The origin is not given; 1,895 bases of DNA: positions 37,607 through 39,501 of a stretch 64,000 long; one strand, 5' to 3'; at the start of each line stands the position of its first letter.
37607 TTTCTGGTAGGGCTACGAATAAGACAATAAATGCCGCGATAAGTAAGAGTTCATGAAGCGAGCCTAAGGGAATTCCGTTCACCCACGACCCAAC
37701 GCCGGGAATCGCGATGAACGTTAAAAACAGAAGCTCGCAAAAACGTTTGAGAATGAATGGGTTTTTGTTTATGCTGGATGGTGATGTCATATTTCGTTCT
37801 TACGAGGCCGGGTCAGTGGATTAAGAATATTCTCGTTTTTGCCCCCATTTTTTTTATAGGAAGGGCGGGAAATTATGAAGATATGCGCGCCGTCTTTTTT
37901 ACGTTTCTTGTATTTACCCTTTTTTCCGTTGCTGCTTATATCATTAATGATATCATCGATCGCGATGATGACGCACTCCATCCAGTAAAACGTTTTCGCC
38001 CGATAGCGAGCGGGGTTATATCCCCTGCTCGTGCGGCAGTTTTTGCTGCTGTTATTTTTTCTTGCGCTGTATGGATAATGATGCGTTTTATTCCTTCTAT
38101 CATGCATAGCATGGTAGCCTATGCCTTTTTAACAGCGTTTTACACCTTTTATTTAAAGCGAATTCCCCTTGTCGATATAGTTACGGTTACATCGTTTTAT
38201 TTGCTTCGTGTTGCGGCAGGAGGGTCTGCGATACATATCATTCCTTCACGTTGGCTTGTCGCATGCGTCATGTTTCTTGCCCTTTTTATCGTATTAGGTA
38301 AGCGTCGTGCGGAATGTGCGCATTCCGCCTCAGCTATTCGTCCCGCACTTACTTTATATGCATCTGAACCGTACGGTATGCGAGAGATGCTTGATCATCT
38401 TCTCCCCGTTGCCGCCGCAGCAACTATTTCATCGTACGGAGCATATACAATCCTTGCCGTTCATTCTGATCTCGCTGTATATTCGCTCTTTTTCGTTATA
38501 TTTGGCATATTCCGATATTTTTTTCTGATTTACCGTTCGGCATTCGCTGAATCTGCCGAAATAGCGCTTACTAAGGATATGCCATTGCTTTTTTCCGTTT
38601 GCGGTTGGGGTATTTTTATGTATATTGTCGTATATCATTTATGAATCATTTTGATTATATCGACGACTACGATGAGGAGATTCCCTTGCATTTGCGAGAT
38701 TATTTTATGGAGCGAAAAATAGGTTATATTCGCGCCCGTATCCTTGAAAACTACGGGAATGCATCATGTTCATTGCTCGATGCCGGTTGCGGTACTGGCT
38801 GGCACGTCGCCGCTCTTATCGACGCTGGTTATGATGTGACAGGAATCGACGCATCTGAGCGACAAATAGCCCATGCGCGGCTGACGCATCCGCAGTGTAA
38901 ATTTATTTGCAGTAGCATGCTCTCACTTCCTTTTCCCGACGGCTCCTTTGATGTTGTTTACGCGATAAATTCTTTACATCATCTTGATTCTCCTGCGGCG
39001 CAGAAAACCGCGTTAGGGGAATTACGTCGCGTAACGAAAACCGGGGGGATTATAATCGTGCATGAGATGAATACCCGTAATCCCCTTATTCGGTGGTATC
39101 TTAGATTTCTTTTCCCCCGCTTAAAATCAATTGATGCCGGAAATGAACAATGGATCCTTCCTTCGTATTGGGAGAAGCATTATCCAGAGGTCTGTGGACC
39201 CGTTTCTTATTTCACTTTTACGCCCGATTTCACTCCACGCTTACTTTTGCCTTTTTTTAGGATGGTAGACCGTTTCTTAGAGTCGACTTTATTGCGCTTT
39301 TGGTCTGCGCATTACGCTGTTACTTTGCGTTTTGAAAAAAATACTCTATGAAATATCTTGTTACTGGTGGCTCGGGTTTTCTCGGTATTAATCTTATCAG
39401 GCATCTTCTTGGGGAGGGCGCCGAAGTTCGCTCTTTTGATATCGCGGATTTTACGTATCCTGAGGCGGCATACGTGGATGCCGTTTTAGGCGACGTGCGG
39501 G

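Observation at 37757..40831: DPPR-synthase-like UbiA transferase + SDR epimerase + HAD phosphatase: a lipid-linked pentofuranose donor pathway outside Actinobacteria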

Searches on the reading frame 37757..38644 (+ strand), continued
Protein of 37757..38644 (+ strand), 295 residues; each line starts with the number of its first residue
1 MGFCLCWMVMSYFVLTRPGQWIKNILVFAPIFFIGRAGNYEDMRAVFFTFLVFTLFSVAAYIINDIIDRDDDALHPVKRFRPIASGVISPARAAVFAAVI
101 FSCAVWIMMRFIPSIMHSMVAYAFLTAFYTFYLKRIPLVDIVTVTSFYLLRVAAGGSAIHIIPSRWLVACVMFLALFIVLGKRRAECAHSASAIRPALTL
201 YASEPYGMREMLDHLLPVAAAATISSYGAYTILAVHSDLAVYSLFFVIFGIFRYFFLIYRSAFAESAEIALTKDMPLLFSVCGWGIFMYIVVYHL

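Call 28: find_encoding_contigs(protein=P0006, flank=10000, max_places=2)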
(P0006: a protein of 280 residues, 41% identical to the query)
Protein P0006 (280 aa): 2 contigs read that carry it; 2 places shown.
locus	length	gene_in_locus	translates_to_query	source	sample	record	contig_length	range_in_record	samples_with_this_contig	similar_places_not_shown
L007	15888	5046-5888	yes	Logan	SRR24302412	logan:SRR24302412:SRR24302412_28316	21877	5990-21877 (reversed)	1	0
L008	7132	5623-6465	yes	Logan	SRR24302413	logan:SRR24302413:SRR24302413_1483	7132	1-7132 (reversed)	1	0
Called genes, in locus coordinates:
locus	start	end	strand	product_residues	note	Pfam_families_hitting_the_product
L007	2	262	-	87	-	?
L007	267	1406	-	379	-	PF00438:S-AdoMet_synt_N, PF02772:S-AdoMet_synt_M, PF02773:S-AdoMet_synt_C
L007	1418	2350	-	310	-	PF01073:3Beta_HSD, PF01370:Epimerase, PF02719:Polysacc_synt_2 (faint), PF04321:RmlD_sub_bind, PF07993:NAD_binding_4 (faint), PF13460:NAD_binding_10 (weak), PF16363:GDP_Man_Dehyd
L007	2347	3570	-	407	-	PF01841:Transglut_core (weak)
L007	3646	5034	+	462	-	-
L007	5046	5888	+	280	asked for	PF01040:UbiA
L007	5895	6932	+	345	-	PF01073:3Beta_HSD, PF01370:Epimerase, PF02719:Polysacc_synt_2, PF04321:RmlD_sub_bind, PF05368:NmrA (weak), PF13460:NAD_binding_10, PF16363:GDP_Man_Dehyd, PF07993:NAD_binding_4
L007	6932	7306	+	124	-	PF00892:EamA (weak), PF00893:Multi_Drug_Res (faint)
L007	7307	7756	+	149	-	PF09419:PGP_phosphatase (weak)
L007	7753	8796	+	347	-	PF00535:Glycos_transf_2, PF13641:Glyco_tranf_2_3, PF13632:Glyco_trans_2_3 (faint)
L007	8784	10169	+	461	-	PF13727:CoA_binding_3, PF02397:Bac_transf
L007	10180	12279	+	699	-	PF04932:Wzy_C, PF07719:TPR_2 (faint)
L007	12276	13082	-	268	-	PF03446:NAD_binding_2 (weak), PF03807:F420_oxidored, PF14748:P5CR_dimer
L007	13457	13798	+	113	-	-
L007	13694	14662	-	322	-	PF07136:DUF1385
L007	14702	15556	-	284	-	PF01256:Carb_kinase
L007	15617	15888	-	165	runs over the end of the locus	PF00710:Asparaginase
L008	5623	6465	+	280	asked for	PF01040:UbiA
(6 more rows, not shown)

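Call 32: find_related_loci(query=A2, collection=genome_contigs, flank=10000)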
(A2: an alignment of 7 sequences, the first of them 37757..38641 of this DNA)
Query A2 (295 aa) in genome_contigs; peptide patterns used: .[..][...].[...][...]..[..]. (x = any residue, [..] = any of these).
600 stretches matched a pattern (row limit reached: there are more); 598 encode a relative of the query (tblastn E <= 1e-3); the best 80 are kept; 80 distinct loci.
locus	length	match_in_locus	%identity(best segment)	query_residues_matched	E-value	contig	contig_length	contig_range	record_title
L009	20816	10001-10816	37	17-294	7e-51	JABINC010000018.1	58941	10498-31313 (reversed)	MAG: Candidatus Peregrinibacteria bacterium isolate SI060_bin36 k141_887336, whole genome shotgun sequence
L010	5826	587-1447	36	10-293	2e-48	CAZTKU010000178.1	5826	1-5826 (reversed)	MAG TPA_asm: uncultured Ignavibacteriaceae bacterium isolate binchicken_co119_451 genome assembly, contig: NODE_21192_le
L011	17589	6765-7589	34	8-281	1e-46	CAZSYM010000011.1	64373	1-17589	MAG TPA_asm: uncultured Melioribacteraceae bacterium isolate binchicken_co291_87 genome assembly, contig: NODE_59_length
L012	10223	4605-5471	34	8-293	5e-47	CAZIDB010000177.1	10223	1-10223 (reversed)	MAG TPA_asm: uncultured Melioribacter sp. isolate binchicken_co20_358 genome assembly, contig: NODE_11918_length_10223_c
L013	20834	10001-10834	36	17-294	3e-46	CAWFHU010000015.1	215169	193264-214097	MAG: uncultured Chloroflexia bacterium isolate MFD02416.bin.2.190 genome assembly, contig: contig_95248, whole genome sh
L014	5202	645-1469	38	17-293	7e-46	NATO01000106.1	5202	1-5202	MAG: candidate division Zixibacteria bacterium 4484_93 ex4484_93_scaffold_20045, whole genome shotgun sequence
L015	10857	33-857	32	9-286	4e-45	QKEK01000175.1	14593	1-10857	MAG: Clostridia bacterium isolate SZUA-474 scaffold_16158, whole genome shotgun sequence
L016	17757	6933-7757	35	8-282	7e-45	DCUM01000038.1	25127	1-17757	MAG TPA_asm: bacterium UBA2214 isolate UBA2214 UBA2214_contig_83445, whole genome shotgun sequence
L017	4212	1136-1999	35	8-291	1e-44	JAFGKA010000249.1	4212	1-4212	MAG: Phycisphaerae bacterium isolate Zod_Metabat.304 k87_5099741, whole genome shotgun sequence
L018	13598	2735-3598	35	8-293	3e-44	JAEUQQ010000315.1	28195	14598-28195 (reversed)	MAG: Acidobacteria bacterium isolate new MAG-255 k141_2668691, whole genome shotgun sequence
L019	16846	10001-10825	35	17-293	2e-43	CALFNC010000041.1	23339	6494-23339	MAG TPA_asm: uncultured Acidobacteria bacterium isolate ERR1035437_bin.117_CONCOCT_v1.1_MAG genome assembly, contig: ERZ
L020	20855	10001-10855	31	15-294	2e-43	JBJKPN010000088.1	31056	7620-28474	MAG: Candidatus Kryptoniota bacterium isolate Bin_123 S1Ck127_1060611_flag_0_multi_17.4103_len_31056, whole genome shotg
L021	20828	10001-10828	38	17-284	3e-43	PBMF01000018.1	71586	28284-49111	MAG: Chloroflexota bacterium isolate SP22 162592, whole genome shotgun sequence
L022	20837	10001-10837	35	17-293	5e-43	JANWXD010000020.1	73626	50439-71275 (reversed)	MAG: Bryobacteraceae bacterium isolate SKYG38 NODE_20_length_73626_cov_6.711588, whole genome shotgun sequence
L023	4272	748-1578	34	10-290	5e-43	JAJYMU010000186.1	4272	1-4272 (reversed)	MAG: Bacteroidetes bacterium isolate DBS2-4.bin16 NODE_37191_length_4272_cov_1.28878, whole genome shotgun sequence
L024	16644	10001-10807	35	15-293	9e-43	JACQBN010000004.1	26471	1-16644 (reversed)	MAG: Candidatus Kaiserbacteria bacterium isolate NC_groundwater_943_Pr1_S-0.2um_59_21 Montesol18-Sp2_coassembly_scaffold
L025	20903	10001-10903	33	17-295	6e-42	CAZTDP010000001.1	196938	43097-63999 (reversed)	MAG TPA_asm: uncultured Candidatus Saccharibacteria bacterium isolate SRP192927_co3_84 genome assembly, contig: NODE_34_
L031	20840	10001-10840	34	15-294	8e-41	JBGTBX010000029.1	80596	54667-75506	MAG: Gemmatimonadaceae bacterium isolate JTS-RE106 k141_4197634, whole genome shotgun sequence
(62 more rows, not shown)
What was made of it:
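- Tried and rejected: A 7-sequence alignment worked (call 32).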

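Call 57: search_dna_similar(query=window:37757-38641:+, collection=phages, mode=protein, max_rows=15)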
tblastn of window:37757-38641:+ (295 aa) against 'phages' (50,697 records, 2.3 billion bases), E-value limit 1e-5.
Records with a match: 1; places in all: 1; records where one place covers at least 80% of the query: 0.
Best place of each record, by identity: <60% 1.
By first word of the organism name: Bacteriophage 1.
By host as written in the record: - 1.
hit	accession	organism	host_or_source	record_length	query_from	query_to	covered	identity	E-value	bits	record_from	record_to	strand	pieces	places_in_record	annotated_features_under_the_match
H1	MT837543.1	Bacteriophage sp.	human fecal samples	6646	3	232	78%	28.3%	6e-13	75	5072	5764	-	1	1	record has no annotation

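Call 94: search_protein_families(library=pfam, proteins=[L024:11651-13369:+, L024:13394-15649:+, L009:12766-14529:-, L007:3646-5034:+, L007:6932-7306:+, L009:11287-11640:+, L009:8701-9822:-], max_evalue=0.1)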
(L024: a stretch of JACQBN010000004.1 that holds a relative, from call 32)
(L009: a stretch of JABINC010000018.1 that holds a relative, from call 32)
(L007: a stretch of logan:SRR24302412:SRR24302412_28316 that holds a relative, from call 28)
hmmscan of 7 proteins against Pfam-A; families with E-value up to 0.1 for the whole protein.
L024:11651-13369:+ (572 aa): 0 families

L024:13394-15649:+ (751 aa): 14 families
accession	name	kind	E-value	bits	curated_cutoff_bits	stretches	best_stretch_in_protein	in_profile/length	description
PF04932.20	Wzy_C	-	2.2e-16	60.4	31.7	1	210-367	2-149/149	O-Antigen ligase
PF07719.23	TPR_2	-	1.5e-11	43.9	27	2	702-732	2-32/34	Tetratricopeptide repeat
PF13432.12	TPR_16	-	6.9e-09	36.4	32.7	1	575-633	4-62/65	Tetratricopeptide repeat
PF13428.12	TPR_14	-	7.2e-08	32.8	23.5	1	605-643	4-42/44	Tetratricopeptide repeat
PF14559.12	TPR_19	-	2e-07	31.7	25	3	678-729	2-53/68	Tetratricopeptide repeat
PF00515.34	TPR_1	-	9.1e-07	28.9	27.8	1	702-734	2-34/34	Tetratricopeptide repeat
PF13414.12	TPR_11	-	9.8e-07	28.8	26.8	0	711-733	4-26/42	TPR repeat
PF13181.12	TPR_8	-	2.7e-06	27.5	25.7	1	603-634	2-33/34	Tetratricopeptide repeat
PF14561.12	TPR_20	-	5e-06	27.2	25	1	689-735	10-56/90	Tetratricopeptide repeat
PF13424.12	TPR_12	-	5.7e-06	26.9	30.1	1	574-633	9-76/77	Tetratricopeptide repeat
PF13371.12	TPR_9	-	1.3e-05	25.5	35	0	674-732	2-60/73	Tetratricopeptide repeat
PF23914.1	TPR_CcmH_CycH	-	0.00011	22.6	42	1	608-653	56-101/158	Cytochrome c-type biogenesis protein H TPR domain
PF07721.20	TPR_4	-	0.03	15.4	27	0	605-625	4-24/26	Tetratricopeptide repeat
PF14922.11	FWWh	-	0.041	14.2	25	1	304-359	32-85/150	Protein of unknown function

L009:12766-14529:- (587 aa): 0 families

L007:3646-5034:+ (462 aa): 0 families

L007:6932-7306:+ (124 aa): 4 families
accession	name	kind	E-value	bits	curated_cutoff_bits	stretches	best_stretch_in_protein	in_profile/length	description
PF00893.25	Multi_Drug_Res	-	5.1e-06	27.4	23.7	1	34-108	19-93/93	Small Multidrug Resistance protein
PF00892.27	EamA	-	1.1e-05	26.2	28.2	1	40-116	62-134/135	EamA-like transporter family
PF10639.15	TMEM234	-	0.00029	21.3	30.1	1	19-115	11-112/113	Putative transmembrane family 234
PF22865.1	MgtS-like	-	0.091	13.1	27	1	45-62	8-25/31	Small protein MgtS-like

L009:11287-11640:+ (117 aa): 4 families
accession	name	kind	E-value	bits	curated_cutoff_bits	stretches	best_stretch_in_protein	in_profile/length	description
PF00893.25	Multi_Drug_Res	-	5.4e-09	36.9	23.7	1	1-105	1-92/93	Small Multidrug Resistance protein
PF00892.27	EamA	-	3.8e-07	30.9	28.2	1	43-114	64-134/135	EamA-like transporter family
PF10639.15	TMEM234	-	3.1e-05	24.5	30.1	1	15-113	10-112/113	Putative transmembrane family 234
PF03151.22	TPT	-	0.0084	16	30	1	42-115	66-137/291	Triose-phosphate Transporter family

L009:8701-9822:- (373 aa): 3 families
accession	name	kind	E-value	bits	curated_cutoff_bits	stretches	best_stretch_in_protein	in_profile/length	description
PF02773.21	S-AdoMet_synt_C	-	1.2e-67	226.5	25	1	230-367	1-138/138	S-adenosylmethionine synthetase, C-terminal domain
PF02772.21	S-AdoMet_synt_M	-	2.3e-52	176.6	29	1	113-228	3-120/120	S-adenosylmethionine synthetase, central domain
PF00438.25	S-AdoMet_synt_N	-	6.8e-44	148.9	33.1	1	6-103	2-99/99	S-adenosylmethionine synthetase, N-terminal domain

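Call 96: search_protein_families(library=pfam, proteins=[L025:9243-9932:+, L025:7128-8645:+, L025:5577-7121:+, L025:11772-13193:+, L025:13190-13792:+, L025:4801-5580:+, L025:11169-11729:-, L031:8943-9941:+, L031:10851-11900:+, L022:10834-11475:-], max_evalue=0.001)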
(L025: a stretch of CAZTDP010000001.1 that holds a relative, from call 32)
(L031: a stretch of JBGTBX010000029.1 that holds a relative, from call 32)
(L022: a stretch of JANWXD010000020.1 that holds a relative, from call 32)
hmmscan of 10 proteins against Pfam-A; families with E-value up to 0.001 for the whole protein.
L025:9243-9932:+ (229 aa): 1 family
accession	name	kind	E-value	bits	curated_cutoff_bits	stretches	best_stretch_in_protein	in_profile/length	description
PF00486.34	Trans_reg_C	-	7.3e-21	74.5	26.2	1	155-227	4-77/77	Transcriptional regulatory protein, C terminal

L025:7128-8645:+ (505 aa): 1 family
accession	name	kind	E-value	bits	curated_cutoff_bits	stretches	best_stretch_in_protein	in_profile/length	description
PF00953.26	Glycos_transf_4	-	9e-15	55.5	27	1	214-394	2-159/160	Glycosyl transferase family 4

L025:5577-7121:+ (514 aa): 1 family
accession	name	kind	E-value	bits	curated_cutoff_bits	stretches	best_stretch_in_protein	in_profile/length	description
PF00535.33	Glycos_transf_2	-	0.00076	19.9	23.3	0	110-259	3-126/168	Glycosyl transferase family 2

L025:11772-13193:+ (473 aa): 1 family
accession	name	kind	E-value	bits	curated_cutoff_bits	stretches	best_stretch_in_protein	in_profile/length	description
PF04932.20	Wzy_C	-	2e-11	44.3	31.7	1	206-423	2-149/149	O-Antigen ligase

L025:13190-13792:+ (200 aa): 0 families

L025:4801-5580:+ (259 aa): 1 family
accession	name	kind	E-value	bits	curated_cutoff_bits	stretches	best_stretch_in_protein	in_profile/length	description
PF01026.27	TatD_DNase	-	9.4e-75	251.7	27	1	3-257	1-253/253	TatD related DNase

L025:11169-11729:- (186 aa): 0 families

L031:8943-9941:+ (332 aa): 0 families

L031:10851-11900:+ (349 aa): 8 families
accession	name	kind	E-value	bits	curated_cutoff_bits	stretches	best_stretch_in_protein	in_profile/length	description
PF16363.11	GDP_Man_Dehyd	-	3.7e-53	181.6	27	1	22-322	1-329/332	GDP-mannose 4,6 dehydratase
PF01370.27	Epimerase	-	6.5e-51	173.5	20.9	1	21-261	1-240/240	NAD dependent epimerase/dehydratase family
PF01073.25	3Beta_HSD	-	3.7e-16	59.4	22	1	23-280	2-269/280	3-beta hydroxysteroid dehydrogenase/isomerase family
PF07993.18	NAD_binding_4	-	2e-15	57.1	20.1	1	23-224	1-241/258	Male sterility protein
PF02719.21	Polysacc_synt_2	-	3.8e-14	53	20.2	1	21-146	1-134/293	Polysaccharide biosynthesis protein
PF04321.23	RmlD_sub_bind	-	4.7e-10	39.5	27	1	20-160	2-121/287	RmlD substrate binding domain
PF13460.12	NAD_binding_10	-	1.6e-09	38.3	27.2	1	25-146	1-104/184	NAD(P)H-binding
PF05368.20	NmrA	-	7.3e-09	36.1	27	1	19-93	3-74/298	NmrA-like family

L022:10834-11475:- (213 aa): 0 families
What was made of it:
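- Tried and rejected: Their neighbours are a regulator, GT4, GT2 and Wzy_C (call 96).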

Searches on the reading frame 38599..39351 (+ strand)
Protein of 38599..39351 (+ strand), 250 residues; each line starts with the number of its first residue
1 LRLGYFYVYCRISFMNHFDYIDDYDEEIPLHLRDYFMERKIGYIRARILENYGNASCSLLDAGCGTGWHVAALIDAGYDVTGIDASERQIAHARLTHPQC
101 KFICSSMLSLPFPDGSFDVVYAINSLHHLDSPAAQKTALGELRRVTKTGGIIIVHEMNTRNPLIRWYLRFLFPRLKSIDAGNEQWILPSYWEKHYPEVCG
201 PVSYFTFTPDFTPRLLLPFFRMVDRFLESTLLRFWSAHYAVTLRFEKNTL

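Call 3: search_protein_families(library=pfam, proteins=[window:38599-39351:+], max_evalue=0.01)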
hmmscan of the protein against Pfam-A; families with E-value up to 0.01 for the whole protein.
window:38599-39351:+ (250 aa): 9 families
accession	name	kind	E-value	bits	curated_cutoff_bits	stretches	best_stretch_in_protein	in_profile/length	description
PF08241.18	Methyltransf_11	-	2.8e-24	86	21.2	1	60-154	1-95/95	Methyltransferase domain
PF13649.12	Methyltransf_25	-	7.2e-23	81.5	27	1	60-150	2-97/97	Methyltransferase domain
PF13489.12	Methyltransf_23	-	2.7e-15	56.9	27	1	36-174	4-136/164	Methyltransferase domain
PF13847.12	Methyltransf_31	-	3.9e-15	56.3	27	1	56-164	4-119/145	Methyltransferase domain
PF08242.18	Methyltransf_12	-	8.5e-14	52.5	30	1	60-152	1-98/98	Methyltransferase domain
PF01209.24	Ubie_methyltran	-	8.4e-08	32.3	20.1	1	56-158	48-155/233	ubiE/COQ5 methyltransferase family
PF05148.21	Methyltransf_8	-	0.00043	20.7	27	1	86-169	92-171/219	Hypothetical methyltransferase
PF03848.20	TehB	-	0.00092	19.1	20.4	1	56-160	31-139/193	Tellurite resistance protein TehB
PF08003.17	Methyltransf_9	-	0.0065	15.9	23.8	1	58-154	118-217/315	Protein of unknown function (DUF1698)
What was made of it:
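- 38641..39351 (+): SAM-dependent methyltransferase (type 11), 236 aa; target unknown. Part of an accessory cassette together with the SDR. PF08241 2.8e-24 (call 3).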

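Call 4: search_protein_families(library=ncbifam, proteins=[window:38599-39351:+], max_evalue=0.01)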
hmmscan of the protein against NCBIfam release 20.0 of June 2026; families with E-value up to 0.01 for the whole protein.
window:38599-39351:+ (250 aa): 40 families (the best 25 are shown)
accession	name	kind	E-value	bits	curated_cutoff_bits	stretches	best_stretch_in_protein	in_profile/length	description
NF045667.1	MTase_DVU1556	equivalog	4.1e-18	65.6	155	1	57-162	24-127/213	DVU_1556 family methyltransferase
NF043040.1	corrin_prot_MT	hypoth_equivalog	2e-14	53.5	180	1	40-170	26-164/216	corrinoid protein-associated methyltransferase CpaM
TIGR02072.1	BioC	equivalog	9.2e-13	48.5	184.95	1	47-154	25-132/244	malonyl-ACP O-methyltransferase BioC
NF001241.0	PRK00216.1-2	equivalog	3.5e-12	46.4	327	1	57-170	53-165/231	demethylmenaquinone methyltransferase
NF007610.0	PRK10258.1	equivalog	2.9e-11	43.2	342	1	57-153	44-137/251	malonyl-ACP O-methyltransferase BioC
TIGR01983.1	UbiG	equivalog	3.1e-11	43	102.95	1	40-159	29-156/228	bifunctional 2-polyprenyl-6-hydroxyphenol methylase/3-demethylubiquinol 3-O-methyltransferase UbiG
TIGR01934.1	MenG_MenH_UbiE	subfamily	3.3e-11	42.9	158.35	1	55-178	39-170/223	ubiquinone/menaquinone biosynthesis methyltransferase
TIGR02021.1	BchM-ChlM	equivalog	2e-10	40.5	158.9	1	56-151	55-152/218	magnesium protoporphyrin IX methyltransferase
NF001244.0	PRK00216.1-5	equivalog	2.7e-10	39.9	216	1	58-175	51-179/236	bifunctional demethylmenaquinone methyltransferase/2-methoxy-6-polyprenyl-1,4-benzoquinol methylase UbiE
NF047649.1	MTase_UXPK_star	exception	3.9e-10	39.2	460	1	58-157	80-184/283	methyltransferase/UXPK-star double selenoprotein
NF008300.0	PRK11088.1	equivalog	1.9e-09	37.4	303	1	47-154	77-179/272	23S rRNA (guanine(745)-N(1))-methyltransferase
NF045823.1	PthPhpthDimycoMt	equivalog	8.1e-08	31.7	300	1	63-167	78-179/256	phthiotriol/phenolphthiotriol dimycocerosates methyltransferase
NF051855.1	GlySarMtaseBact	equivalog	1.2e-07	31.7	350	1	48-158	48-162/259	glycine/sarcosine N-methyltransferase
NF045882.1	PLipidMtase_Leg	equivalog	1.7e-07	31.3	390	1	46-169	33-159/207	phospholipid N-methyltransferase PmtA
NF004851.0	PRK06202.1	equivalog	3e-07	30.1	243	1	54-135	59-148/237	hypothetical protein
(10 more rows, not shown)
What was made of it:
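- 38641..39351 (+): All NCBIfam hits are far below cut-off (call 4).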
